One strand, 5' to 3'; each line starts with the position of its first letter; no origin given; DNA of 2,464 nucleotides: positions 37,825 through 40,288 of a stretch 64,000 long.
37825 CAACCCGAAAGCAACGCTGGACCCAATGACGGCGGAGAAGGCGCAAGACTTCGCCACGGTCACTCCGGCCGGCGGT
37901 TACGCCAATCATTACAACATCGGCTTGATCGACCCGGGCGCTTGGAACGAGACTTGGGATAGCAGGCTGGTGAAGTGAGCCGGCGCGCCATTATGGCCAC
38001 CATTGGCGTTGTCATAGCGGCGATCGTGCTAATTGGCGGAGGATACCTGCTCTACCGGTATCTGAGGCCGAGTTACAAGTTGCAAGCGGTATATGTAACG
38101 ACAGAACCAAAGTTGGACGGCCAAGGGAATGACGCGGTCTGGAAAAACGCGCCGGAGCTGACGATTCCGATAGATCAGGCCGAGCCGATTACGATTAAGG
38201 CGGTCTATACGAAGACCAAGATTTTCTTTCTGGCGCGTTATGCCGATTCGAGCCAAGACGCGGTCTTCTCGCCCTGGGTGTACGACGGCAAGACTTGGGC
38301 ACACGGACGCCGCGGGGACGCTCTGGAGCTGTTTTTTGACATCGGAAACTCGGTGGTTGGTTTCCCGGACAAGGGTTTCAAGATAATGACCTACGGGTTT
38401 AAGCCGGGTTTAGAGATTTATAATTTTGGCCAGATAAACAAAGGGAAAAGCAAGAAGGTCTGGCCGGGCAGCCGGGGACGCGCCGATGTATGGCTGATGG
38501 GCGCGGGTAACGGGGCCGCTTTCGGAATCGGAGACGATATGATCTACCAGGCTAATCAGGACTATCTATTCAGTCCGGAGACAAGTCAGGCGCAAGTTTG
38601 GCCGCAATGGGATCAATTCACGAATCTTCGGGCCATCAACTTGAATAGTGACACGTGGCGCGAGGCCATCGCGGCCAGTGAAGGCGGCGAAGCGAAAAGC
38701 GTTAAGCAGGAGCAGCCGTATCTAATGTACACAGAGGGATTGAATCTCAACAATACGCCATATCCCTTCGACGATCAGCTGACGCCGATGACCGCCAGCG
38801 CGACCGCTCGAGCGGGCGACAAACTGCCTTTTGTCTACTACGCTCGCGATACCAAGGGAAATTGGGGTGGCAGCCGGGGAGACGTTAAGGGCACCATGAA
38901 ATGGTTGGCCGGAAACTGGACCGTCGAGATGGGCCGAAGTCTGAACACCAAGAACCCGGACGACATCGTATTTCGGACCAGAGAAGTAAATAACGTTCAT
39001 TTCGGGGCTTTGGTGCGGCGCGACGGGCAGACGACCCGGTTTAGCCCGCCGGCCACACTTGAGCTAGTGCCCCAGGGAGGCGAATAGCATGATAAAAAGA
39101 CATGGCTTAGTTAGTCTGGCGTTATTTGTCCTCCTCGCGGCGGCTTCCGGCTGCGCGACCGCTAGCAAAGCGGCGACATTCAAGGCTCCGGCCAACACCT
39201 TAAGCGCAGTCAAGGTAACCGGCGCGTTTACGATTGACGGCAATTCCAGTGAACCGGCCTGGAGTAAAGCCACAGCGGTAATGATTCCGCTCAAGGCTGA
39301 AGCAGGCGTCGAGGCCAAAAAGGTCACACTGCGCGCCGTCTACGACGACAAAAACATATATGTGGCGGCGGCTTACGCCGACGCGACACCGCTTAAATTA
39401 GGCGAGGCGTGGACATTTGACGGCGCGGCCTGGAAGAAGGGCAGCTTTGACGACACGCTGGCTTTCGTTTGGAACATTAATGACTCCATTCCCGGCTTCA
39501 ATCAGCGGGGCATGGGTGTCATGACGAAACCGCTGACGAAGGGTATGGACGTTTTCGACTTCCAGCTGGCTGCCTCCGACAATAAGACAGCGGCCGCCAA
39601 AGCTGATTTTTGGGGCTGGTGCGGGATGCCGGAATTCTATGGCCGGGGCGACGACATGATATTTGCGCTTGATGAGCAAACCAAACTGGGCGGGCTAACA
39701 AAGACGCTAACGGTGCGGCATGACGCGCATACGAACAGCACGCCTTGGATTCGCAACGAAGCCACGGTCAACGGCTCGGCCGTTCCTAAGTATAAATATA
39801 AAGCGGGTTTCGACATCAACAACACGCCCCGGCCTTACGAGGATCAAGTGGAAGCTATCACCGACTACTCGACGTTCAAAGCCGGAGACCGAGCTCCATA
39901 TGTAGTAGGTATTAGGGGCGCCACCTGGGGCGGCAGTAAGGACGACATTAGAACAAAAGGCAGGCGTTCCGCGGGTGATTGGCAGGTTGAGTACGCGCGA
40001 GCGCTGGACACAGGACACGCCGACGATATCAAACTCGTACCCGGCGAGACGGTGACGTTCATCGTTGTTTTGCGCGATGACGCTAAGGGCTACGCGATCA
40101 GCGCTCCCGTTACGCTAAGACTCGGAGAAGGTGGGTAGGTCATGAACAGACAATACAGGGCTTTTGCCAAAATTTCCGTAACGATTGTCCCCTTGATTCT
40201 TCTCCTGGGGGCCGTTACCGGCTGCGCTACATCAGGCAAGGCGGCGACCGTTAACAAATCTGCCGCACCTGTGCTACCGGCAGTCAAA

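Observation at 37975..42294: Seven-member family of DOMON/CBM9/EB_dh-like secreted or lipoproteins, four in tandem, three with a covalent-heme-type CX3CH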

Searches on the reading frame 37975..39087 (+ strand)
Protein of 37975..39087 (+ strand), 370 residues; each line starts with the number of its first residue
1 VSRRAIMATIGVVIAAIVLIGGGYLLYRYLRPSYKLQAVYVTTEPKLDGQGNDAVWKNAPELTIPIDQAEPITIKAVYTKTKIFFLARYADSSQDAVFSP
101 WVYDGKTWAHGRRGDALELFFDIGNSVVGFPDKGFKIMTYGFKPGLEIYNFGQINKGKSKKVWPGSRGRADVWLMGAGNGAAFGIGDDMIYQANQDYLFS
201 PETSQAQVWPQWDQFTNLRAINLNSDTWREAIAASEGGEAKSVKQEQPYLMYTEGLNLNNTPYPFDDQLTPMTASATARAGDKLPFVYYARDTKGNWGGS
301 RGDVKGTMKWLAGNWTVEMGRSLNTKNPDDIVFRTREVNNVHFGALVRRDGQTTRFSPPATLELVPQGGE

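Call 6: search_protein_families(library=pfam, proteins=[window:37975-39087:+], max_evalue=0.1)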
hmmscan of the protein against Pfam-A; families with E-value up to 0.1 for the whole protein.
window:37975-39087:+ (370 aa): 2 families
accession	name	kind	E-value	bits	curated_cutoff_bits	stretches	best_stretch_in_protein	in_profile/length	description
PF09459.16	EB_dh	-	1.8e-12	48.3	33.3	1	68-344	28-222/236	Ethylbenzene dehydrogenase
PF06452.16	CBM9_1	-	0.032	14.6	23.4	1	47-126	1-77/185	Carbohydrate family 9 binding domain-like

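Call 9: search_solved_structures(query=A1, max_evalue=10, show_alignments=3)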
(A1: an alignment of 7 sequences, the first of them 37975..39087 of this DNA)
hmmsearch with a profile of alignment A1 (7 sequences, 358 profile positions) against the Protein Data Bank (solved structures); distinct sequences matched with E-value up to 10: 7.
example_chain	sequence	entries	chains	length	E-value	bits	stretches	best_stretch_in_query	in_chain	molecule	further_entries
7b04_C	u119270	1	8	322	2.4e-09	39.8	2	293-346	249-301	Nitrite oxidoreductase subunit C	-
6o8w_Y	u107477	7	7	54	0.22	13.5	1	30-70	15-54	50S ribosomal protein L28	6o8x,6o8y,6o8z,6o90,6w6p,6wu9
1x4c_A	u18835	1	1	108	0.94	11.5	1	294-340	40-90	Splicing factor, arginine/serine-rich 1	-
1wg4_A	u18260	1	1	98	1.2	11.1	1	294-337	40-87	HYPOTHETICAL PROTEIN (RIKEN cDNA 6030486K23)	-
2o3d_A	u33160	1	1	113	1.3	11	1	294-339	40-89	Splicing factor, arginine/serine-rich 1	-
3beg_B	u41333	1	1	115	1.4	10.9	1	294-339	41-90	Splicing factor, arginine/serine-rich 1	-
4c0o_C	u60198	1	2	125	1.7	10.6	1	294-339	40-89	SERINE/ARGININE-RICH SPLICING FACTOR 1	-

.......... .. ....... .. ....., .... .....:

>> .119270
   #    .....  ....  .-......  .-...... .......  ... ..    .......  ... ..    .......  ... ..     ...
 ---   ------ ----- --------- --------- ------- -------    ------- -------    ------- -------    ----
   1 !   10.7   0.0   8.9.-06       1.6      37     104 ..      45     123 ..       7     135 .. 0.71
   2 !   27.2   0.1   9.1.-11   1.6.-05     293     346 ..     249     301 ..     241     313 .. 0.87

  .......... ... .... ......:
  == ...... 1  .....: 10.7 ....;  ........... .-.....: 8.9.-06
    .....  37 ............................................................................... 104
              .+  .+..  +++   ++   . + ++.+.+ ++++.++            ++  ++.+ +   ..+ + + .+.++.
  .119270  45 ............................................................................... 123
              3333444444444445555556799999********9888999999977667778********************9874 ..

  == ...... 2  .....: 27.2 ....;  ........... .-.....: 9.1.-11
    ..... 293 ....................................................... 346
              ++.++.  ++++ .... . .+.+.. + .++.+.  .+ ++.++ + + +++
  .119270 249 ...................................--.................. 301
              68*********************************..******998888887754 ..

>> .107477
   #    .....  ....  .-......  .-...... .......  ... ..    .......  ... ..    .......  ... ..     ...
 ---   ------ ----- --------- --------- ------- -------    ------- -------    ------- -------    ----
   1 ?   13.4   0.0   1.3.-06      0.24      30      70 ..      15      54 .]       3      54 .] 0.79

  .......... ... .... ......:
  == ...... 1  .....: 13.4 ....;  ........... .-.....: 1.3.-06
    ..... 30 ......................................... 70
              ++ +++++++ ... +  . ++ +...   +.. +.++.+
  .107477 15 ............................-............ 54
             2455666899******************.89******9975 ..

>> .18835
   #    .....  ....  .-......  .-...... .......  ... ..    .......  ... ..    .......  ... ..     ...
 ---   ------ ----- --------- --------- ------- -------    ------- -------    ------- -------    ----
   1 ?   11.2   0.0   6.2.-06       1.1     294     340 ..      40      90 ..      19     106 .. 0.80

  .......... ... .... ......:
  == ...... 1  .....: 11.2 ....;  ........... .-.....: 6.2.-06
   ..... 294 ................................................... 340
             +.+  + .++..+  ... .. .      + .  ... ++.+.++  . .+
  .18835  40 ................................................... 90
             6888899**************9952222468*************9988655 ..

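Call 13: search_protein_families(library=ncbifam, proteins=[window:37975-39087:+], max_evalue=0.01)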
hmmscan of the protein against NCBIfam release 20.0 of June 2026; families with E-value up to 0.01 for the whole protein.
window:37975-39087:+ (370 aa): 0 families

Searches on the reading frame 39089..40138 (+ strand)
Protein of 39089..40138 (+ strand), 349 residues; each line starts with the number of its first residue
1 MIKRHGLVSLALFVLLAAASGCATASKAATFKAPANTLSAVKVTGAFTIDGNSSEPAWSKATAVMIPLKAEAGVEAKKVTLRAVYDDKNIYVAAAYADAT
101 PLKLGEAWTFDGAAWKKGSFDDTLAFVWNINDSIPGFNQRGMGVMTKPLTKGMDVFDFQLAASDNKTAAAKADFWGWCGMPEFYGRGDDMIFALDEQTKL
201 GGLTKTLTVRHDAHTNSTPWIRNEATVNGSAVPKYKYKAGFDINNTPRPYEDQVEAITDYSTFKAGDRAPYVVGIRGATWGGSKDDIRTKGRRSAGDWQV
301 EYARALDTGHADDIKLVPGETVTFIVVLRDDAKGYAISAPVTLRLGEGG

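Call 6: search_protein_families(library=pfam, proteins=[window:39089-40138:+], max_evalue=0.1)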
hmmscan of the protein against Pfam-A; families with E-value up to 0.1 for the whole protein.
window:39089-40138:+ (349 aa): 3 families
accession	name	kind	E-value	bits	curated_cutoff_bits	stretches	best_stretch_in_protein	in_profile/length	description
PF09459.16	EB_dh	-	6.5e-17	62.8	33.3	1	55-326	1-221/236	Ethylbenzene dehydrogenase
PF06452.16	CBM9_1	-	0.002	18.5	23.4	1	49-100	1-54/185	Carbohydrate family 9 binding domain-like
PF00267.27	Porin_1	-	0.034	14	23.7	1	41-101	178-235/337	Gram-negative porin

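Call 13: search_protein_families(library=ncbifam, proteins=[window:39089-40138:+], max_evalue=0.01)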
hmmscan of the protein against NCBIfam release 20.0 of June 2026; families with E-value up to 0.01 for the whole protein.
window:39089-40138:+ (349 aa): 1 family
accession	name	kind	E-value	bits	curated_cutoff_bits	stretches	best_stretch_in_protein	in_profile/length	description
NF038353.1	FxLYD_dom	domain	0.0022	17.8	23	0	83-112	26-55/71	FxLYD domain-containing protein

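Call 21: find_homologous_proteins(query=window:39089-40138:+, max_evalue=0.001)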
Query window:39089-40138:+ (349 aa): 18 proteins with E <= 0.001 among 4893 candidates.
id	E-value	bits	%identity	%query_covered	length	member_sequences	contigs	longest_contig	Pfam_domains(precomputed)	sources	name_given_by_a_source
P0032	1.8e-232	789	100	100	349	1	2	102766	PF09459.17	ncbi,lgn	-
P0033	1.4e-128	447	57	99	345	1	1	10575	PF09459.17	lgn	-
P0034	1.7e-127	444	58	93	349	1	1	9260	PF09459.17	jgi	jgi:hypothetical protein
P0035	1.7e-124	434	56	98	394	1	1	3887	PF09459.17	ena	-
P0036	1.1e-122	428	54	98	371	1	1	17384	PF09459.17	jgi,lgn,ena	-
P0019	8.2e-122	425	56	93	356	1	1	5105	PF09459.17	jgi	jgi:hypothetical protein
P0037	2.6e-112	394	51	98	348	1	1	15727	PF09459.17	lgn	-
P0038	1.9e-110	388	50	96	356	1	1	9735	PF09459.17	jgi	jgi:hypothetical protein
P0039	2.3e-110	387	50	99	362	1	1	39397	PF09459.17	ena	-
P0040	6.1e-110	386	49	96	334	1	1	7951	PF09459.17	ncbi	-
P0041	8.6e-109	382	49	99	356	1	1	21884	PF09459.17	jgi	jgi:hypothetical protein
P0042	1.9e-105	371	50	97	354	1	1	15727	PF09459.17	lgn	-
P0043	1.1e-88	316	45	95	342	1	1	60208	PF09459.17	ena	-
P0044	1.3e-42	165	33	93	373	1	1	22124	PF09459.17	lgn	-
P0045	3.9e-34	137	33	88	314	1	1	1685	PF09459.17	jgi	jgi:hypothetical protein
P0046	2.3e-8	52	26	82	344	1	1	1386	PF09459.17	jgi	jgi:hypothetical protein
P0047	9.3e-5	40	26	99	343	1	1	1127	PF09459.17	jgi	jgi:hypothetical protein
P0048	1.2e-4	40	25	89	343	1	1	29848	PF09459.17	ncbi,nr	ncbi:MAG: ethylbenzene dehydrogenase [Candidatus Rokubacteria bacterium]|nr:ethylbenzene dehydrogena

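Call 26: find_encoding_contigs(protein=P0032, flank=10000, max_places=4)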
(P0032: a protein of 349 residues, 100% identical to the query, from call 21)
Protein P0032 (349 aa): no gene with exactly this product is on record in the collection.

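Call 30: find_related_loci(query=A3, collection=genome_contigs, flank=10000)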
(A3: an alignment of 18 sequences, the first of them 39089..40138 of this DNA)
Query A3 (349 aa) in genome_contigs; peptide patterns used: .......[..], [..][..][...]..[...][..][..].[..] (x = any residue, [..] = any of these).
15 stretches matched a pattern; 1 encode a relative of the query (tblastn E <= 1e-3); 1 distinct loci.
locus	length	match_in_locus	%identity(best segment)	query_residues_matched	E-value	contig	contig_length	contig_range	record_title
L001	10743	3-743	92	103-349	6e-159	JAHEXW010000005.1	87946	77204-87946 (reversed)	MAG: Actinomycetes bacterium isolate nzgw113 NODE_335_length_87947_cov_5.379113, whole genome shotgun sequence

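Call 37: find_related_loci(query=A3, collection=metagenome_contigs, flank=6000)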
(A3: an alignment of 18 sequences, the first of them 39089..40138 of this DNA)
Query A3 (349 aa) in metagenome_contigs; peptide patterns used: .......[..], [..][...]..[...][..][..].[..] (x = any residue, [..] = any of these).
115 stretches matched a pattern; 6 encode a relative of the query (tblastn E <= 1e-3); 6 distinct loci.
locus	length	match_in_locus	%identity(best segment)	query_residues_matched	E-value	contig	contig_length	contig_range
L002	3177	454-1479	54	2-345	3e-132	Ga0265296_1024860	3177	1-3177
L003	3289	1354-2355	53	8-345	2e-124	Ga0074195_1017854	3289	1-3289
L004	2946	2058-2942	56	49-341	4e-117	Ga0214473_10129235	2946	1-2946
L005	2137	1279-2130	51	11-295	7e-103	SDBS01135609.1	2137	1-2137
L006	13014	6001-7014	42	10-343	3e-83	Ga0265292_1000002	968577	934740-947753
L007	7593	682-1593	32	20-318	8e-45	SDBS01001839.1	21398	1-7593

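Call 71: search_solved_structures(query=A3, max_evalue=10, show_alignments=4)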
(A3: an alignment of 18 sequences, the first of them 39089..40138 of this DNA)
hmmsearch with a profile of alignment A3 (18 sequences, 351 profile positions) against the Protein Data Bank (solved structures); distinct sequences matched with E-value up to 10: 1.
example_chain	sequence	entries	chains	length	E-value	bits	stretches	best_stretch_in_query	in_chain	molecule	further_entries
7b04_C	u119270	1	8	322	1.7e-10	43.6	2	290-333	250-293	Nitrite oxidoreductase subunit C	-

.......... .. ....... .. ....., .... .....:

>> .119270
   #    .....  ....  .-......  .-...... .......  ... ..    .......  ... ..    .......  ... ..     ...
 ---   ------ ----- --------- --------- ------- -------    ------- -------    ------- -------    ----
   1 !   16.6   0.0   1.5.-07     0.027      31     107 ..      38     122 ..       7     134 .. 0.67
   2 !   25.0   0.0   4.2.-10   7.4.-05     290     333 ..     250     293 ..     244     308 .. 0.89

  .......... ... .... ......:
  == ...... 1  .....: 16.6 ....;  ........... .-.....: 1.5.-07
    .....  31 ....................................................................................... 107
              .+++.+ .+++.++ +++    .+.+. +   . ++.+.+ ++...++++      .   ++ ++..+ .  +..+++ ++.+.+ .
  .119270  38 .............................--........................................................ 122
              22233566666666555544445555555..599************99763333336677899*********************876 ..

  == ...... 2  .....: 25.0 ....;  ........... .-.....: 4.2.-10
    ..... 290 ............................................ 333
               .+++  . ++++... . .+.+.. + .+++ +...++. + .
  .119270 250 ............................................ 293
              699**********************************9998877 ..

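Call 80: predict_structure(alignment_id=A3)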
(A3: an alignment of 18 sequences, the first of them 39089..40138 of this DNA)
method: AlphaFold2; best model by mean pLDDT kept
length: 349 residues; sequences in the alignment: 18
mean_pLDDT: 85.7   pTM: 0.82
mean pLDDT of the five models: 85.7, 85.3, 84.7, 84.3, 84.1
residues with pLDDT >= 90: 207; 70-90: 97; 50-70: 20; < 50: 25
segments of 3 or more residues with pLDDT < 50: 1-5, 15-18, 24-33
pLDDT, mean of each block of 10 residues (from residue 1): 47 50 39 69 85 82 94 91 95 92 87 92 93 94 93 90 90 89 81 77 81 89 94 97 92 96 94 91 90 88 94 93 95 91 83
secondary structure, 60 per line:
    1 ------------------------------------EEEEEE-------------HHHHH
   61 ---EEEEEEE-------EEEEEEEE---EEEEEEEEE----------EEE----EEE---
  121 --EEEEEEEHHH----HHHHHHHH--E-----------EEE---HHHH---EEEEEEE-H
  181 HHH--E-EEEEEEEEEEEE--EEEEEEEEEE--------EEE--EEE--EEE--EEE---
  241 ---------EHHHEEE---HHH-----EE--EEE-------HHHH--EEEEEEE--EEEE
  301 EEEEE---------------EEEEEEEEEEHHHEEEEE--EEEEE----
elements in order: E37-42 H56-60 E64-70 E78-85 E89-97 E108-110 E115-117 E123-129 H137-144 E159-161 H165-168 E172-178 H180-183 E188-199 E202-211 E220-222 E225-227 E230-232 E235-237 E254-256 E272-274 H282-285 E288-294 E297-305 E321-330 E334-338 E341-345

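Call 84: fold_search(model_id=the predicted structure, library=pdb)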
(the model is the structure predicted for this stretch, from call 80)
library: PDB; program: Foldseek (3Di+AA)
matches with E <= 10: 803; with E <= 0.001: 12
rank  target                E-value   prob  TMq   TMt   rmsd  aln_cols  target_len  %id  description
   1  7b04_C                1.3e-10  1.00  0.45  0.53   9.7       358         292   14  Structure of Nitrite oxidoreductase (Nxr) from the anammox bacterium Kuenenia stuttgartiensis. (released 2021-07-14)
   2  7b04_O                4.7e-09  1.00  0.44  0.52  13.9       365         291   14  Structure of Nitrite oxidoreductase (Nxr) from the anammox bacterium Kuenenia stuttgartiensis. (released 2021-07-14)
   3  2ivf_C                1.8e-08  1.00  0.43  0.68   9.8       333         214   10  Ethylbenzene dehydrogenase from Aromatoleum aromaticum (released 2006-09-14)
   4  1i82_A                7.3e-06  1.00  0.35  0.60   8.5       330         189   12  FAMILY 9 CARBOHYDRATE-BINDING MODULE FROM THERMOTOGA MARITIMA XYLANASE 10A WITH CELLOBIOSE (released 2001-06-13)
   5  7nwo                  2.3e-05  1.00  0.34  0.59  10.2       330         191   11  A carbohydrate binding module family 9 (CBM9) from Caldicellulosiruptor kristjanssonii in complex with glucose (released 2021-07-07)
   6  7nwn                  3.0e-05  1.00  0.33  0.55  10.3       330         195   11  A carbohydrate binding module family 9 (CBM9) from Caldicellulsiruptor kristjanssonii (released 2021-07-07)
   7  4jpq_A                1.4e-04  1.00  0.33  0.49   9.9       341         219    8  Crystal structure of a putative carbohydrate-binding protein (BACUNI_03838) from Bacteroides uniformis ATCC 8492 at 2. (released 2013-04-17)
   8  4jpq_B                1.7e-04  1.00  0.34  0.52  10.2       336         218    8  Crystal structure of a putative carbohydrate-binding protein (BACUNI_03838) from Bacteroides uniformis ATCC 8492 at 2. (released 2013-04-17)
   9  3anz_C                2.4e-04  0.57  0.16  0.19  25.4       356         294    8  Crystal Structure of alpha-hemolysin (released 2011-06-22)
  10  5k59_A                6.2e-04  0.57  0.16  0.19  19.4       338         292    8  Crystal structure of LukGH from Staphylococcus aureus in complex with a neutralising antibody (released 2016-08-10)
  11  4p24_F                6.9e-04  0.44  0.17  0.20  26.6       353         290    8  pore forming toxin (released 2015-03-11)
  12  3anz_A                9.9e-04  0.41  0.16  0.19  26.5       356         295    8  Crystal Structure of alpha-hemolysin (released 2011-06-22)
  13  7a57_C                1.2e-03  0.07  0.08  0.06  32.1       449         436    7  La Crosse Virus Envelope Glycoprotein Gc W1066H Mutant Fusion Domains in Postfusion Conformation (released 2021-09-01)
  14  4p24_B                1.2e-03  0.41  0.16  0.19  26.2       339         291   10  pore forming toxin (released 2015-03-11)
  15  7ahl_A                1.3e-03  0.30  0.17  0.19  25.9       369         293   10  ALPHA-HEMOLYSIN FROM STAPHYLOCOCCUS AUREUS (released 1998-01-14)
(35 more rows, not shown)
